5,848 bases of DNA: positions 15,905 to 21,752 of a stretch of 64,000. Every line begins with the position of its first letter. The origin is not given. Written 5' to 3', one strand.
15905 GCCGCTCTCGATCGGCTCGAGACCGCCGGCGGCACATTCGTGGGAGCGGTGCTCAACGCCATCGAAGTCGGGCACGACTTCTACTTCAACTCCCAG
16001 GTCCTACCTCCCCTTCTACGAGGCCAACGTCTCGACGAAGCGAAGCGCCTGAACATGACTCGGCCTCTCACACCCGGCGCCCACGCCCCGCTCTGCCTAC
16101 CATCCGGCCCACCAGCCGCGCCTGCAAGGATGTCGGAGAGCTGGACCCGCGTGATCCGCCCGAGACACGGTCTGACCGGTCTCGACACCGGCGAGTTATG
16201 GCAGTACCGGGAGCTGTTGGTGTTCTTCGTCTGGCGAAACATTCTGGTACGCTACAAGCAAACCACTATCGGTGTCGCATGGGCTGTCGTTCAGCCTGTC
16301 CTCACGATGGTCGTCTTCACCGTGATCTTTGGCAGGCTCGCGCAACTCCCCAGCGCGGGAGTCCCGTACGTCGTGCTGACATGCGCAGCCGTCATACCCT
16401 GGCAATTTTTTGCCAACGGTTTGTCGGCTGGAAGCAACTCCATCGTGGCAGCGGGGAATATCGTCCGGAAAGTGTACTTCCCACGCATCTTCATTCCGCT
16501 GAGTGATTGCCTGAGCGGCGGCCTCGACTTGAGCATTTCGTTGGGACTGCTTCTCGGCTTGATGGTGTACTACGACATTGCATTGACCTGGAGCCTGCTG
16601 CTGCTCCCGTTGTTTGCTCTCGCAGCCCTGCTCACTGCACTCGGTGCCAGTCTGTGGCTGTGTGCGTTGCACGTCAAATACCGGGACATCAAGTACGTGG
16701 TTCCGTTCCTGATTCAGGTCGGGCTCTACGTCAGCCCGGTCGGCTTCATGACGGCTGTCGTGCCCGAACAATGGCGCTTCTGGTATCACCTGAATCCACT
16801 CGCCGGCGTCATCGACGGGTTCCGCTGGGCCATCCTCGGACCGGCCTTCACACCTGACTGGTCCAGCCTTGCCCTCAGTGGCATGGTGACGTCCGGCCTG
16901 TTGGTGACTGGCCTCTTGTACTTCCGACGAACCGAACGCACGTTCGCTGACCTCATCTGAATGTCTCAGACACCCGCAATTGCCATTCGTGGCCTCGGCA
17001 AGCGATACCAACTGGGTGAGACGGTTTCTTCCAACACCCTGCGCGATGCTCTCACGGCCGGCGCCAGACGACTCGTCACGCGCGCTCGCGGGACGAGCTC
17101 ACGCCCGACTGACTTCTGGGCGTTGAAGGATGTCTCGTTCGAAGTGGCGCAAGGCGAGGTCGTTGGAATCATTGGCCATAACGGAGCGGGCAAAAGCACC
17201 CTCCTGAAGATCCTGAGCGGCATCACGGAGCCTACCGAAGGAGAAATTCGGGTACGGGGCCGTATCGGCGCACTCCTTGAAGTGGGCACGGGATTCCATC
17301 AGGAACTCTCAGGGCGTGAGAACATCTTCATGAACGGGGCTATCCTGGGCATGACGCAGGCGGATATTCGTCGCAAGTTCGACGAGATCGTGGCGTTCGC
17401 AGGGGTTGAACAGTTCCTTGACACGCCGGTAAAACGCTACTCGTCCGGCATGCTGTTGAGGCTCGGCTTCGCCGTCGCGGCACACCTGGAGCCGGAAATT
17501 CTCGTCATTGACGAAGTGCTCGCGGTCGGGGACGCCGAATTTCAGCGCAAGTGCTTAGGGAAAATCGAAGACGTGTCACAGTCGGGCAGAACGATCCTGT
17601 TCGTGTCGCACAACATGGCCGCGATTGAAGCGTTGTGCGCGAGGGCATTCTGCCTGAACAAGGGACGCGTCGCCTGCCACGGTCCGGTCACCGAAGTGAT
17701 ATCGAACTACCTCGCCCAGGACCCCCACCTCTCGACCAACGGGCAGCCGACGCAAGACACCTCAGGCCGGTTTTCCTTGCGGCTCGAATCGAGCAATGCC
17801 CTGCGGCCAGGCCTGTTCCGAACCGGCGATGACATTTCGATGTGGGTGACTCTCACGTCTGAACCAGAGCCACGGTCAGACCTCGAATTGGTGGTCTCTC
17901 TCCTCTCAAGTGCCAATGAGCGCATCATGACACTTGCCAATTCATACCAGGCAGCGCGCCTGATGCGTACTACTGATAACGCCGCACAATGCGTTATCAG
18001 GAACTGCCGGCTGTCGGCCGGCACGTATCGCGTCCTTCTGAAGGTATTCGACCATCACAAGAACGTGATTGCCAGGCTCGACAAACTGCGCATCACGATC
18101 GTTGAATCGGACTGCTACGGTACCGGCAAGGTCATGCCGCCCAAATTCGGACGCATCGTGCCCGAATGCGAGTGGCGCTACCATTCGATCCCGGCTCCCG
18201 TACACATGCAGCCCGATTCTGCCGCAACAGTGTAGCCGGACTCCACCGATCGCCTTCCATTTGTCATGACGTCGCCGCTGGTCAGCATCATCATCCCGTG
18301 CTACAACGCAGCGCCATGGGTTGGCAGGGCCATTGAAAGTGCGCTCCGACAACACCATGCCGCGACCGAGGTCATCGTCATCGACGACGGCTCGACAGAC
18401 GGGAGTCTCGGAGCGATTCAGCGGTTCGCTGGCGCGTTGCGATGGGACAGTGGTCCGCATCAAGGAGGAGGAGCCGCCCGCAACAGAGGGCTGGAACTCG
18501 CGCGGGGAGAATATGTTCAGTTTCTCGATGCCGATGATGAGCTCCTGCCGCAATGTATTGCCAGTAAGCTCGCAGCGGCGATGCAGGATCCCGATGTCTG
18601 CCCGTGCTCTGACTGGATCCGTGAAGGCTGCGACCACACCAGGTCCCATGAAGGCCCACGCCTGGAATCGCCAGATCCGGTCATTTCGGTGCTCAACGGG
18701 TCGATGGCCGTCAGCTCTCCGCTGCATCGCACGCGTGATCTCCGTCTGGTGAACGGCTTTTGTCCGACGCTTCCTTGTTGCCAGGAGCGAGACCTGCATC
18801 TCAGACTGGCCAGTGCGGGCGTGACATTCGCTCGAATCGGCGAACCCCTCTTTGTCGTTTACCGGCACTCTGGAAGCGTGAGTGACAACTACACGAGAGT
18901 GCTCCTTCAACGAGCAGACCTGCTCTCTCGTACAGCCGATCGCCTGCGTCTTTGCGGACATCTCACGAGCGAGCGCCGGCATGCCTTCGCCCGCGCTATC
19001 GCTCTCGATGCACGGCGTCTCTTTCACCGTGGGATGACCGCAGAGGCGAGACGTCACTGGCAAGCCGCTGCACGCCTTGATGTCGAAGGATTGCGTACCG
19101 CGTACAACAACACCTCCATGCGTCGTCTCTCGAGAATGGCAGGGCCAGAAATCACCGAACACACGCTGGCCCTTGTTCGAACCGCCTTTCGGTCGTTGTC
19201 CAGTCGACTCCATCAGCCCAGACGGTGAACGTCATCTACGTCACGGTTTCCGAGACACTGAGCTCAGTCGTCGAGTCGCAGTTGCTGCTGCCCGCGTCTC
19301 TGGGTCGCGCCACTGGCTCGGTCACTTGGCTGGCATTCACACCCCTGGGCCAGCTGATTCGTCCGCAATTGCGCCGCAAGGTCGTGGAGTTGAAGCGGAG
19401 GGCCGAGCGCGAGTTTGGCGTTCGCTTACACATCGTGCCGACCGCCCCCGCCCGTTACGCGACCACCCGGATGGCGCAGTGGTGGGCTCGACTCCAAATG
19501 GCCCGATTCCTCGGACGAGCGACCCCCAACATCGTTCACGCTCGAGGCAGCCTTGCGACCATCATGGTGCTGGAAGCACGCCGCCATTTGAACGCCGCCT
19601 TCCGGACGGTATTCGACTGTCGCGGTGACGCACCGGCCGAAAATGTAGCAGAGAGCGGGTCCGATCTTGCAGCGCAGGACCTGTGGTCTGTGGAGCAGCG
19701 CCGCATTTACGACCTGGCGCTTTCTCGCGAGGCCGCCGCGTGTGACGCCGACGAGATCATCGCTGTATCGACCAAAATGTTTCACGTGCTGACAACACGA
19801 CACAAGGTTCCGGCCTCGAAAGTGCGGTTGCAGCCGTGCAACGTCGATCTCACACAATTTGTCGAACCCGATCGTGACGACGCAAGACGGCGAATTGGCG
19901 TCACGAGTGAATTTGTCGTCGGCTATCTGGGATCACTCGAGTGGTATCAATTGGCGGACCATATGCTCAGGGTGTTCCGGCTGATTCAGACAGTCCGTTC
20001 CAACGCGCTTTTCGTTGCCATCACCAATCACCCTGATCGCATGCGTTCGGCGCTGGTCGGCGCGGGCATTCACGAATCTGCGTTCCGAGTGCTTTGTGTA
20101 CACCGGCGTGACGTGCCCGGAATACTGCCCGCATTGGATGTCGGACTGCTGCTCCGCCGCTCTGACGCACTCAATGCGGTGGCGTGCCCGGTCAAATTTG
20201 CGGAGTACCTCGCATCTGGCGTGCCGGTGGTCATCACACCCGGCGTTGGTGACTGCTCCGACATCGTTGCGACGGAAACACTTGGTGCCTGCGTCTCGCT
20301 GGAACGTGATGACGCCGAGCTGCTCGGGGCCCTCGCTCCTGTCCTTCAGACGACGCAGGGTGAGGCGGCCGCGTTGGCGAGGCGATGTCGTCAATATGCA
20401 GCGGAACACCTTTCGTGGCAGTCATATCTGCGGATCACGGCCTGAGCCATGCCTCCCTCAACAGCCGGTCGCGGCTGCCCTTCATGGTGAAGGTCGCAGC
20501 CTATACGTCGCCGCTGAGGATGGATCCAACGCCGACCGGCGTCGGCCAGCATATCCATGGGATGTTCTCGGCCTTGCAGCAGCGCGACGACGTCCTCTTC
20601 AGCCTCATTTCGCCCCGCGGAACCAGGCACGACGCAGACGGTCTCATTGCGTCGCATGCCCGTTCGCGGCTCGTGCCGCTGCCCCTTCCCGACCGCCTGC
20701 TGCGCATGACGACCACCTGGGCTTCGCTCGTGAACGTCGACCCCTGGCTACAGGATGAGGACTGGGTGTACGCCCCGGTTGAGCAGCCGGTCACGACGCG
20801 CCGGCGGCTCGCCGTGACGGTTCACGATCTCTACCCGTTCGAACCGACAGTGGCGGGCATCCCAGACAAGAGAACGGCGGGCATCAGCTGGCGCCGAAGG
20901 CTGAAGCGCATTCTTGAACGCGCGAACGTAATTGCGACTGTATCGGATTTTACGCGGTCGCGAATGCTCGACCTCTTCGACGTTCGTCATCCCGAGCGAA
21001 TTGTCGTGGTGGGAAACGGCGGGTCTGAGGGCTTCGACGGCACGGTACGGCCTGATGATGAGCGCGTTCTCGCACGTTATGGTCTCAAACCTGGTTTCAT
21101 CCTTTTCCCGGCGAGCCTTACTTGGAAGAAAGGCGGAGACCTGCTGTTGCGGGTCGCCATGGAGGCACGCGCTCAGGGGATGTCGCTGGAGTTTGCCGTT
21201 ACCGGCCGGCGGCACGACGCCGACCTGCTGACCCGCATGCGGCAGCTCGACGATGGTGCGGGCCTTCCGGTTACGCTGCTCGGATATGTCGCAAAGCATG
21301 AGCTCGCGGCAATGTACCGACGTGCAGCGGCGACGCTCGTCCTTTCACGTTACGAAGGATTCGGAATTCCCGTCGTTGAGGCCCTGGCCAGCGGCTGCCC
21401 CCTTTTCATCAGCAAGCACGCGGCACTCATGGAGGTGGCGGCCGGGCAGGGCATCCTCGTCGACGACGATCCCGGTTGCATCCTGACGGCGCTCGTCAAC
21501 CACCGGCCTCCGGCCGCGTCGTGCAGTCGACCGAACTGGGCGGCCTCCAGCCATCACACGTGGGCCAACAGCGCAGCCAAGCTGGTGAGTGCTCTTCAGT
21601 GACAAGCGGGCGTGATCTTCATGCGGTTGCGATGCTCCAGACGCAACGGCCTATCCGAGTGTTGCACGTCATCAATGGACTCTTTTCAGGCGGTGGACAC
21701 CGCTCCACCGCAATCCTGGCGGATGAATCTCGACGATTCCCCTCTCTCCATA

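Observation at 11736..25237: Polysaccharide locus mixing Wzy-type parts (OPX, PCP-tyrosine kinase, Wzy-like polymerase) with a Wzm/Wzt ABC exporter, and no Wzx flippase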

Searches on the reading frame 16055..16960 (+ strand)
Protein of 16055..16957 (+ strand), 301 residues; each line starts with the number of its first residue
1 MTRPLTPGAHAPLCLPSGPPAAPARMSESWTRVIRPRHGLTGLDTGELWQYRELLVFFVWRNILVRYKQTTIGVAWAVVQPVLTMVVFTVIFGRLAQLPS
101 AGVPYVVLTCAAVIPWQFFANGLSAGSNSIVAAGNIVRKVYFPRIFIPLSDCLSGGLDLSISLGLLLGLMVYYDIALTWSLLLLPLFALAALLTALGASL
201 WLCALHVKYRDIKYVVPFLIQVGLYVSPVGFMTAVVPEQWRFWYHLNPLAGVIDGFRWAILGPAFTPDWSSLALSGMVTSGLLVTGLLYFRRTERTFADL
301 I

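Call 10: search_protein_families(library=ncbifam, proteins=[window:16163-16960:+], max_evalue=0.1)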
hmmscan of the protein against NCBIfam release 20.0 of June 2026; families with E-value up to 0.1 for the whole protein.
window:16163-16960:+ (265 aa): 3 families
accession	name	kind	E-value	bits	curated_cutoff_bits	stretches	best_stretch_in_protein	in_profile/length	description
NF050109.1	galactan_ABC_perm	equivalog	2.9e-10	40.1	380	1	11-230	16-239/272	galactan export ABC transporter permease subunit Wzm/RfbD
NF011648.0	PRK15066.1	subfamily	7.9e-06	25.6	225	1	41-250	28-245/257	ABC transporter permease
NF050053.1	CapPschTportKpsM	equivalog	0.00022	21.3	300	1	22-223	8-216/257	capsule polysaccharide transporter KpsM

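Call 66: find_related_loci(query=window:16055-16957:+, collection=metagenome_contigs, flank=10000)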
Query window:16055-16957:+ (301 aa) in metagenome_contigs; peptide patterns used: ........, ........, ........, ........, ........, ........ (x = any residue, [..] = any of these).
600 stretches matched a pattern (row limit reached: there are more); 581 encode a relative of the query (tblastn E <= 1e-3); the best 80 are kept; 80 distinct loci.
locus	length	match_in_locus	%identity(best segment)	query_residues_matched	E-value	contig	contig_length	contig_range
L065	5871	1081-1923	52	14-301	1e-97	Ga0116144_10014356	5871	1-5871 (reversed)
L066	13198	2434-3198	58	47-301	3e-95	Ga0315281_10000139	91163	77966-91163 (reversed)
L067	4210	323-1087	56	47-301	3e-95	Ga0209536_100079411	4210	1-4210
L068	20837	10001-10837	56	21-300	7e-95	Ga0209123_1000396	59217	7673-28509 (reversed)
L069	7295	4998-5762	58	47-301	1e-94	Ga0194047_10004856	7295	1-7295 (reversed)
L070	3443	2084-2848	58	47-301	2e-95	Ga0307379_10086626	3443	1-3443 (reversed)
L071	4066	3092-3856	56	47-301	3e-94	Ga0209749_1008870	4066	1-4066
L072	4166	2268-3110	51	22-301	1e-93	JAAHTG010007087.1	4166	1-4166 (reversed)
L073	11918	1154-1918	55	47-301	2e-93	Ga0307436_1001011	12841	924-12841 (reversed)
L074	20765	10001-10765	55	47-301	4e-93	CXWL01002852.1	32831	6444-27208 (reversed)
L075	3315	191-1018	51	24-301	4e-94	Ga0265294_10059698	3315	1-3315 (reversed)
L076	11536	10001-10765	56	47-301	1e-92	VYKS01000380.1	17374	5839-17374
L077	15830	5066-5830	55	47-301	1e-92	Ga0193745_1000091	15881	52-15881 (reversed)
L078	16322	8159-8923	55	47-301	3e-92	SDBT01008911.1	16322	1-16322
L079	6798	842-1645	53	33-301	2e-92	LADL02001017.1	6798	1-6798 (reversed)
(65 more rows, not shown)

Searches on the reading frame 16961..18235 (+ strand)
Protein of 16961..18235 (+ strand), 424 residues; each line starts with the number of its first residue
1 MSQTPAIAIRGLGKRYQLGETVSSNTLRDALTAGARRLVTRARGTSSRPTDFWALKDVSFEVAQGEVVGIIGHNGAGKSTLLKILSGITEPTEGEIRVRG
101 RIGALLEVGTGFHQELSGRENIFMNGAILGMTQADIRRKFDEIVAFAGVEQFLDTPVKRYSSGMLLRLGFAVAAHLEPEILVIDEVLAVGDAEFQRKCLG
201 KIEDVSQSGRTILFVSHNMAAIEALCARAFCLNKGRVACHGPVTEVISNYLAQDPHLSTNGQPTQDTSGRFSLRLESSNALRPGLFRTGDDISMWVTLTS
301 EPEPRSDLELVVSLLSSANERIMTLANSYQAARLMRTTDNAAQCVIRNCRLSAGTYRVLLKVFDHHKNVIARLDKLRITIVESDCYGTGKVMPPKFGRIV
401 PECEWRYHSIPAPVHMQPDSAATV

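Call 4: search_protein_families(library=pfam, proteins=[window:16961-18235:+], max_evalue=0.01)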
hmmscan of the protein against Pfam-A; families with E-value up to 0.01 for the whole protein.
window:16961-18235:+ (424 aa): 4 families
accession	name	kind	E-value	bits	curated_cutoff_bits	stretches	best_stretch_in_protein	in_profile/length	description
PF00005.33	ABC_tran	-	1.2e-23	84.6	25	1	55-186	1-135/137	ABC transporter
PF13304.12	AAA_21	-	2.3e-05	25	27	1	68-88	2-22/304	AAA domain, putative AbiEii toxin, Type IV TA system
PF13476.12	AAA_23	-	0.0042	18.2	27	1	57-85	12-39/201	AAA domain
PF13555.12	AAA_29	-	0.0044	17.2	27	1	59-82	16-39/61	P-loop containing region of AAA domain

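Call 10: search_protein_families(library=ncbifam, proteins=[window:16961-18235:+], max_evalue=0.1)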
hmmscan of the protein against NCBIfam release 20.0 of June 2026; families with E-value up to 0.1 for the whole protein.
window:16961-18235:+ (424 aa): 191 families (the best 25 are shown)
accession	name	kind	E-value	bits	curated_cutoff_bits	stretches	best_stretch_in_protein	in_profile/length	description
NF010065.0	PRK13545.1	equivalog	3.5e-62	210.8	538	1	52-251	37-235/549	teichoic acids export protein ATP-binding subunit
NF050108.1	galactan_ABC_ATP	equivalog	8.5e-57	192.1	400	1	53-253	43-243/244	galactan export ABC transporter ATP-binding subunit Wzt/RfbE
NF010066.0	PRK13546.1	equivalog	8.1e-50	169.6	320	1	49-251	34-235/264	teichoic acids export ABC transporter ATP-binding subunit TagH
TIGR01188.1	drrA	subfamily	1.3e-36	126.5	312.45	1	51-295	5-261/302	daunorubicin resistance ABC transporter, ATP-binding protein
TIGR04521.1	ECF_ATPase_2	equivalog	6.8e-30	104.1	330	2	49-101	15-67/279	energy-coupling factor transporter ATPase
NF010060.0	PRK13537.1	equivalog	5.1e-27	94.6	521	1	54-250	30-237/314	nodulation factor ABC transporter ATP-binding protein NodI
NF010059.0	PRK13536.1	equivalog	5.4e-27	94.4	549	1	54-249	58-264/342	nodulation factor ABC transporter ATP-binding protein NodI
TIGR04520.1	ECF_ATPase_1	equivalog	3.8e-26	92.1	315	2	52-100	15-63/269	energy-coupling factor transporter ATPase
TIGR01288.1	nodI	equivalog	8.7e-26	90.6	424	1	55-249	20-225/303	nodulation factor ABC transporter ATP-binding protein NodI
NF033858.1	ABC2_perm_RbbA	equivalog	7.2e-25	87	1050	1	35-247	262-485/909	ribosome-associated ATPase/putative transporter RbbA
TIGR02142.1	modC_ABC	equivalog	2.6e-24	86.1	285.05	2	130-250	99-223/353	molybdenum ABC transporter ATP-binding protein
TIGR02673.1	FtsE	equivalog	2.1e-23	83.1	264.85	2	49-101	12-64/214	cell division ATP-binding protein FtsE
TIGR03740.1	galliderm_ABC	subfamily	2.6e-23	82.9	309.75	1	54-238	15-203/223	lantibiotic protection ABC transporter ATP-binding subunit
NF010158.0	PRK13637.1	equivalog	3.5e-23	82.1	390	2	127-249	110-235/287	energy-coupling factor transporter ATPase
TIGR03522.1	GldA_ABC_ATP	equivalog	3.6e-23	82.5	402.6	1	54-246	17-219/301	gliding motility-associated ABC transporter ATP-binding subunit GldA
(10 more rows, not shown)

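Call 13: find_encoding_contigs(protein=window:16961-18235:+, flank=10000, max_places=6)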
Protein window:16961-18235:+ (424 aa): 1 contig read that carries it; 1 place shown.
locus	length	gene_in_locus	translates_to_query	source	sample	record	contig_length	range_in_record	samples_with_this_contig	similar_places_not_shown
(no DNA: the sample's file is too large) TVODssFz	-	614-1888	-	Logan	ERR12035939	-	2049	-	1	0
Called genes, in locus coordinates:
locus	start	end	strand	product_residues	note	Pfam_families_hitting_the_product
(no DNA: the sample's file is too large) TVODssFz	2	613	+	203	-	?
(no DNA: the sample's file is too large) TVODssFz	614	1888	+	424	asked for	PF00005:ABC_tran, PF13304:AAA_21 (faint)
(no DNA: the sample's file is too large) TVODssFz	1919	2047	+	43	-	?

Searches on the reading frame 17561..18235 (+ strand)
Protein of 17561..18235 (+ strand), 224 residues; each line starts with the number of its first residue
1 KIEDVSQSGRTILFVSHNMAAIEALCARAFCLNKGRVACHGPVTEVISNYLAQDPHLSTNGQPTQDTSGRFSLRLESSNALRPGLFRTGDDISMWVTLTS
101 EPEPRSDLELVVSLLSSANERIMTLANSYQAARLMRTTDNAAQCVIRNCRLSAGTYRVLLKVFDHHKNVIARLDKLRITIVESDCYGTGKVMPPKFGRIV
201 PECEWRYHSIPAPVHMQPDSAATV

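Call 19: search_protein_families(library=pfam, proteins=[window:17561-18235:+], max_evalue=1)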
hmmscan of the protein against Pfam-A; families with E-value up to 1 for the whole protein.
window:17561-18235:+ (224 aa): 0 families

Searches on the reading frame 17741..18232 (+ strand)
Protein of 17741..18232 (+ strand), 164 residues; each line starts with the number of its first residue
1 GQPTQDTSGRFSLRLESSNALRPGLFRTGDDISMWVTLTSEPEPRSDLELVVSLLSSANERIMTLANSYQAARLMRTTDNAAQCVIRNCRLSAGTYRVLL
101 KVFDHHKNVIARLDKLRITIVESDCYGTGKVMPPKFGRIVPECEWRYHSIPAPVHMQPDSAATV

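Call 53: find_homologous_proteins(query=window:17741-18232:+, max_evalue=0.001)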
Query window:17741-18232:+: 34 candidates shared short words with the query, none scored E <= 0.001.

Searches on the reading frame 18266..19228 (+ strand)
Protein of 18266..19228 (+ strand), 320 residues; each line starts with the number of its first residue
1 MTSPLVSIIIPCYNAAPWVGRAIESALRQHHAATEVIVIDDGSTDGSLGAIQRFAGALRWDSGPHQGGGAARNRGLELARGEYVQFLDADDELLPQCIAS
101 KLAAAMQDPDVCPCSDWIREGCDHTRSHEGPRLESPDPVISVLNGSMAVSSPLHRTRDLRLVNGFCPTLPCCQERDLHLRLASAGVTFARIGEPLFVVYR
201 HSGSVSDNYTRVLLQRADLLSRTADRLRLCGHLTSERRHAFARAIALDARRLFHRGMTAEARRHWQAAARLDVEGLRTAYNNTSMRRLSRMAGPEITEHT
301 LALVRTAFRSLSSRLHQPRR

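Call 4: search_protein_families(library=pfam, proteins=[window:18266-19228:+], max_evalue=0.01)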
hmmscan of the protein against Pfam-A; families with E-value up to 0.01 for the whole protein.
window:18266-19228:+ (320 aa): 3 families
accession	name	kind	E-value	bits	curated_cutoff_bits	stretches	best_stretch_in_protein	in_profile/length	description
PF00535.33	Glycos_transf_2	-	1.9e-29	103.2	23.3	1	7-130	1-130/168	Glycosyl transferase family 2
PF10111.15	Glyco_tranf_2_2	-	7.1e-11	42.5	27.3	1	7-95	1-96/276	Glycosyltransferase like family 2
PF13641.12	Glyco_tranf_2_3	-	1.3e-08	35.6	27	1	6-111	3-116/230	Glycosyltransferase like family 2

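Call 69: search_protein_families(library=ncbifam, proteins=[window:18266-19228:+], max_evalue=0.00001)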
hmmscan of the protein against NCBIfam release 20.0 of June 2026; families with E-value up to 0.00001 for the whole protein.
window:18266-19228:+ (320 aa): 18 families
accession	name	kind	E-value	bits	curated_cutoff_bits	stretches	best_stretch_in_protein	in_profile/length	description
NF007482.0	PRK10073.1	equivalog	1.6e-23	83.3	423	1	3-127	5-134/334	glycosyltransferase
NF041875.1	EPS_EpsD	equivalog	2.9e-18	66.4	370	1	6-107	1-106/325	exopolysaccharide biosynthesis glycosyltransferase EpsD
NF047683.1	TeichurnBiosyTuaG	equivalog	1.5e-16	60.8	400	1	3-103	5-109/252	teichuronic acid biosynthesis protein TuaG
NF050050.1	ProtGlycPglI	equivalog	2.4e-13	50.2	500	1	4-102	2-105/306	GalNAc(5)-diNAcBac-PP-undecaprenol beta-1,3-glucosyltransferase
TIGR03937.1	PgaC_IcaA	equivalog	4.2e-13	49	422.3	1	3-111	44-156/407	poly-beta-1,6-N-acetyl-D-glucosamine synthase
TIGR04283.1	glyco_like_mftF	equivalog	1.8e-12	47.3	182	1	6-108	1-99/221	TIGR04283 family arsenosugar biosynthesis glycosyltransferase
TIGR03965.1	mycofact_glyco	equivalog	1.9e-11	43.5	280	1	4-111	74-184/467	mycofactocin biosynthesis glycosyltransferase MftF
NF007453.0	PRK10018.1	equivalog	8.6e-11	42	382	1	3-104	5-110/280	colanic acid biosynthesis glycosyltransferase WcaA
TIGR04017.1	WcaA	equivalog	2.9e-10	40.2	495.75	1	3-103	4-108/279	colanic acid biosynthesis glycosyltransferase WcaA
NF038302.1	EPS_HpsE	equivalog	1.9e-09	37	300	1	7-118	4-124/307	hormogonium polysaccharide biosynthesis glycosyltransferase HpsE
NF053739.1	GlytfEpsEBac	equivalog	1.2e-08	34.2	450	1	4-201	1-205/265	glycosyltransferase EpsE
NF010496.0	PRK13915.1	equivalog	1.4e-07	31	262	1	6-110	33-147/307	glucosyl-3-phosphoglycerate synthase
NF058614.1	PPMAGASynPpgS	equivalog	5.3e-07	29.3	370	1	7-81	3-73/226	polyprenyl-phospho-N-acetylgalactosaminyl synthase PpgS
NF038299.1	EPS_HpsN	equivalog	9e-07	28.2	425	1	4-112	1-113/317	hormogonium polysaccharide biosynthesis glycosyltransferase HpsN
NF050819.1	PolSacchBiosHfsG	equivalog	1.9e-06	27.3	500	1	3-90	11-101/302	polysaccharide biosynthesis protein HfsG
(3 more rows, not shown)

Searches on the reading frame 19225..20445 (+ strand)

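Call 4: search_protein_families(library=pfam, proteins=[window:19225-20445:+], max_evalue=0.01)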
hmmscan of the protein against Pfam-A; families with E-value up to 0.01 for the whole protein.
window:19225-20445:+ (406 aa): 3 families
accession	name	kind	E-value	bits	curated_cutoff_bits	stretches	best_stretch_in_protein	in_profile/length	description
PF13439.12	Glyco_transf_4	-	2.2e-09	38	28.5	1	59-210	30-169/170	Glycosyltransferase Family 4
PF13692.12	Glyco_trans_1_4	-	9.6e-08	32.8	27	1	230-371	2-137/142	Glycosyl transferases group 1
PF00534.26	Glycos_transf_1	-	1.5e-05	25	26.4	1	217-393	2-170/172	Glycosyl transferases group 1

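Call 69: search_protein_families(library=ncbifam, proteins=[window:19225-20445:+], max_evalue=0.00001)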
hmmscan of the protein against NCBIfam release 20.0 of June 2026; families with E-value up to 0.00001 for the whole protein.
window:19225-20445:+ (406 aa): 3 families
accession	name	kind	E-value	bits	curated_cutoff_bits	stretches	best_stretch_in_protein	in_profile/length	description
TIGR04063.1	stp3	hypoth_equivalog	2.7e-12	46.3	442.05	1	92-400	84-383/397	TIGR04063 family PEP-CTERM/XrtA system glycosyltransferase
NF007640.0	PRK10307.1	subfamily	3.8e-12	45.8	276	1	158-403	154-398/411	WcaI family glycosyltransferase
TIGR03088.1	stp2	hypoth_equivalog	3.7e-11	42.7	409.05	1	90-400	71-361/374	TIGR03088 family PEP-CTERM/XrtA system glycosyltransferase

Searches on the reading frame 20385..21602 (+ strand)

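Call 4: search_protein_families(library=pfam, proteins=[window:20385-21602:+], max_evalue=0.01)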
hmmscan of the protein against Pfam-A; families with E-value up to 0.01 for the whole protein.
window:20385-21602:+ (405 aa): 5 families
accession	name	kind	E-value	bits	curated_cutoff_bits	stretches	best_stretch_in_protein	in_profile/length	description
PF00534.26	Glycos_transf_1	-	6e-17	62.2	26.4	1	235-353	14-132/172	Glycosyl transferases group 1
PF13692.12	Glyco_trans_1_4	-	2.2e-15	57.6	27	1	239-369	4-135/142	Glycosyl transferases group 1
PF20706.3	GT4-conflict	-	1.8e-09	37.5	26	1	248-355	211-323/385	Family 4 Glycosyltransferase in conflict systems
PF13439.12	Glyco_transf_4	-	3.1e-08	34.3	28.5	1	52-212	3-165/170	Glycosyltransferase Family 4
PF13524.12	Glyco_trans_1_2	-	9.2e-06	26.1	25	1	267-400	14-142/144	Glycosyl transferase-like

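Call 69: search_protein_families(library=ncbifam, proteins=[window:20385-21602:+], max_evalue=0.00001)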
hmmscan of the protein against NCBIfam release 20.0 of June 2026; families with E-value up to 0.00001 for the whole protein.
window:20385-21602:+ (405 aa): 7 families
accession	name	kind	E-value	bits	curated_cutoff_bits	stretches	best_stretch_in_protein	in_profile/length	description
TIGR04047.1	MSMEG_0565_glyc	hypoth_equivalog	7.1e-14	51.7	259.85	1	276-402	240-369/373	MSMEG_0565 family glycosyltransferase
TIGR02149.1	glgA_Coryne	subfamily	2.7e-10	40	302.4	1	142-362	109-334/391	glycogen synthase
NF038295.1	EPS_HpsP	equivalog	7.3e-09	35.1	550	1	227-350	196-324/388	hormogonium polysaccharide biosynthesis glycosyltransferase HpsP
TIGR03449.1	mycothiol_MshA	equivalog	1.4e-08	34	462.5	1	175-402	160-398/406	D-inositol-3-phosphate glycosyltransferase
NF038229.1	Glyco4_Geo_Pelo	equivalog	2.6e-08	33.3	400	1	171-343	101-267/338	GPMC system family 4 glycosyltransferase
NF041010.1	glycosy_Agl16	equivalog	7.2e-06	25.1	575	1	165-351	121-292/352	glycosylation protein Agl16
NF038255.1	exopoly_VpsD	equivalog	8.2e-06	24.9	300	0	245-344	212-313/381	VpsD family glycosyltransferase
